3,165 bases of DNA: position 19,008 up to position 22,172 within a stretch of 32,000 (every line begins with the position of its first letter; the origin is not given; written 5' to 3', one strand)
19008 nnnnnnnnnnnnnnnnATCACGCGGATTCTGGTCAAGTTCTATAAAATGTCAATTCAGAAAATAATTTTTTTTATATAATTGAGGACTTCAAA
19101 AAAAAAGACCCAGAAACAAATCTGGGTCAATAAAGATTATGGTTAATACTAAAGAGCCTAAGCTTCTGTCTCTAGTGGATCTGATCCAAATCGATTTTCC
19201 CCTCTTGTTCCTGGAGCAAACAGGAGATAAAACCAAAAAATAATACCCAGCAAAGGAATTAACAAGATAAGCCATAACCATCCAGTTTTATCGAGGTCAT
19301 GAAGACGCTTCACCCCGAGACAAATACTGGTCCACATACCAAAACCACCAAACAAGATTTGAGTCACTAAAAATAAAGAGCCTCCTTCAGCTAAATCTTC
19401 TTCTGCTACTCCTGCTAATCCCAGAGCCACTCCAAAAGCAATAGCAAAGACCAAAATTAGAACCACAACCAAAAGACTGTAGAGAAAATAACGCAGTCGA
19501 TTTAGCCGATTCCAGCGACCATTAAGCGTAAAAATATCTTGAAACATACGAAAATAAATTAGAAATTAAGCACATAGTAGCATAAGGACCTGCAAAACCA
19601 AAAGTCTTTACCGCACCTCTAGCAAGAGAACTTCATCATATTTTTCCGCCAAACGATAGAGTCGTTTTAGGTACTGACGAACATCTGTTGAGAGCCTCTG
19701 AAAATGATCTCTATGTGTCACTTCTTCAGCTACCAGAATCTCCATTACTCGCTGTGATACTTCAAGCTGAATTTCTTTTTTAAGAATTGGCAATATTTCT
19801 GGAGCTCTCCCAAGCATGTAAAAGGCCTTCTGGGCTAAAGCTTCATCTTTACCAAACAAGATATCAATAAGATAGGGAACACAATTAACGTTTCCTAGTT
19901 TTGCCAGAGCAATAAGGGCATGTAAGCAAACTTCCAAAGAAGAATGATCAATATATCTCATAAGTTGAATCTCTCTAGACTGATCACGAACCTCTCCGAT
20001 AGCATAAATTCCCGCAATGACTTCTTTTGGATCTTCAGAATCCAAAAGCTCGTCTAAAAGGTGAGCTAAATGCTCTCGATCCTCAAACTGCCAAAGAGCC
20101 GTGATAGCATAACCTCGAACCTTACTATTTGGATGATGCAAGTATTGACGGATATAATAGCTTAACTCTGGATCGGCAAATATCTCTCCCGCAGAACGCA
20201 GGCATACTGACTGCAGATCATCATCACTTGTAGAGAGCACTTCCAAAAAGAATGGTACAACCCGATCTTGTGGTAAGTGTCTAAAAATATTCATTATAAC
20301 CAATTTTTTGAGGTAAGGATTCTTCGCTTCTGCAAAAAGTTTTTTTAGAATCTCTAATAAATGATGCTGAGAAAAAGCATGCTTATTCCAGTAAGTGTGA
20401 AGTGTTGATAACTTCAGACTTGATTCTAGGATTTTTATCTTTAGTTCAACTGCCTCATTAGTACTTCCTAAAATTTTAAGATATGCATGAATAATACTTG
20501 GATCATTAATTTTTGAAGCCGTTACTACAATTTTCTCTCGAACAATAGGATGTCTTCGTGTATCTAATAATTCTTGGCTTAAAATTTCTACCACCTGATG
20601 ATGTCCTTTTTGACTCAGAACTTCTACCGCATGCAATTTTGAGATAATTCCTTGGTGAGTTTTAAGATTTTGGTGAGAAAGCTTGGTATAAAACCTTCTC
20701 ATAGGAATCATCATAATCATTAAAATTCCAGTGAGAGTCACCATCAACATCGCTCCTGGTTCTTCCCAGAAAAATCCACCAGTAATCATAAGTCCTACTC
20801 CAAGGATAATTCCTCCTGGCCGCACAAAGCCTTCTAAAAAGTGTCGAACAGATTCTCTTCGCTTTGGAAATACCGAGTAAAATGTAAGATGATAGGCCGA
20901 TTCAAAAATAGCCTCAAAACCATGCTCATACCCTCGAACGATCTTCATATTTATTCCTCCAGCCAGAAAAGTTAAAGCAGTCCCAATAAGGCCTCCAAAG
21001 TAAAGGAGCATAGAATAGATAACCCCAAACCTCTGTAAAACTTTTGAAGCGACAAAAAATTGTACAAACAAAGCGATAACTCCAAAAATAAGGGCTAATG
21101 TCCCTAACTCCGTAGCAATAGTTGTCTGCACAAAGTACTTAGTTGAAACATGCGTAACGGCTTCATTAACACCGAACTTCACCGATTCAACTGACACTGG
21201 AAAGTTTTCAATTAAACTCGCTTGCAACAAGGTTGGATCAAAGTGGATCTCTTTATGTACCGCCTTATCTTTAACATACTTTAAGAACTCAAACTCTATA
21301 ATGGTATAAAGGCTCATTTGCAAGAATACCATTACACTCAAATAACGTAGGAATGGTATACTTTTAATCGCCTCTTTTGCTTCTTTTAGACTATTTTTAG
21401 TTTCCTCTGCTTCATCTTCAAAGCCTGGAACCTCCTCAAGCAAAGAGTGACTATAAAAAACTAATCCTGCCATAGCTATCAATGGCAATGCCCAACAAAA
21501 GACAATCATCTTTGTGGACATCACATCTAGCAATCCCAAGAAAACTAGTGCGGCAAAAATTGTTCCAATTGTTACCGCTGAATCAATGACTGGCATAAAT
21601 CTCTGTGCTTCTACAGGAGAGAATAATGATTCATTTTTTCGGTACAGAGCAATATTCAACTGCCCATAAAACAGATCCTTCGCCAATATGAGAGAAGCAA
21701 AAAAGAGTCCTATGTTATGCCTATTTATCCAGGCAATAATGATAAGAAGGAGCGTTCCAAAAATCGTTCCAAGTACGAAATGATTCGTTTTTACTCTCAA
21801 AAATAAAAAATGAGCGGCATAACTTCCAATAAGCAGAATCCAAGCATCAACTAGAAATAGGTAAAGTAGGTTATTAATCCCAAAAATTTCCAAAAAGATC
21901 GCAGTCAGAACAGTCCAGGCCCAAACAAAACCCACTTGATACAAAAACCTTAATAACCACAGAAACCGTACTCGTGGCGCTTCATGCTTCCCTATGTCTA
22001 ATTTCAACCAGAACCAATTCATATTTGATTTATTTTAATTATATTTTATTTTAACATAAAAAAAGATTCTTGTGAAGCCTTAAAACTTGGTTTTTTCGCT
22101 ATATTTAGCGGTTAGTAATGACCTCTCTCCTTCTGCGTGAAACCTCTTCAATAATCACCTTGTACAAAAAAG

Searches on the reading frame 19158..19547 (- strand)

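Call 8: search_protein_families(library=pfam, proteins=[window:19158-19547:-], max_evalue=0.01)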
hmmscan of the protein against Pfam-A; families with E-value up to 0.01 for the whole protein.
window:19158-19547:- (129 aa): 3 families
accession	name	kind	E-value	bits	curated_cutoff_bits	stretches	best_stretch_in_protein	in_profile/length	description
PF05656.20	DUF805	-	1.2e-22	80.9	25.7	1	14-121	7-110/111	Protein of unknown function (DUF805)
PF13396.11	PLDc_N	-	0.00033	21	23.3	1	87-106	19-38/42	Phospholipase_D-nuclease N-terminal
PF01061.29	ABC2_membrane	-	0.00053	20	26.9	1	19-70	129-180/211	ABC-2 type transporter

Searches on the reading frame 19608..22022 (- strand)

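Call 8: search_protein_families(library=pfam, proteins=[window:19608-22022:-], max_evalue=0.01)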
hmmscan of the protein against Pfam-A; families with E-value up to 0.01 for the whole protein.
window:19608-22022:- (804 aa): 2 families
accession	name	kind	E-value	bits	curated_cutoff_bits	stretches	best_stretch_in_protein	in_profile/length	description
PF13646.12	HEAT_2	-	2.5e-17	63.4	27.7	3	590-670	2-81/88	HEAT repeats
PF07690.21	MFS_1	-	0.00061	19.3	33.4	1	21-242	1-221/347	Major Facilitator Superfamily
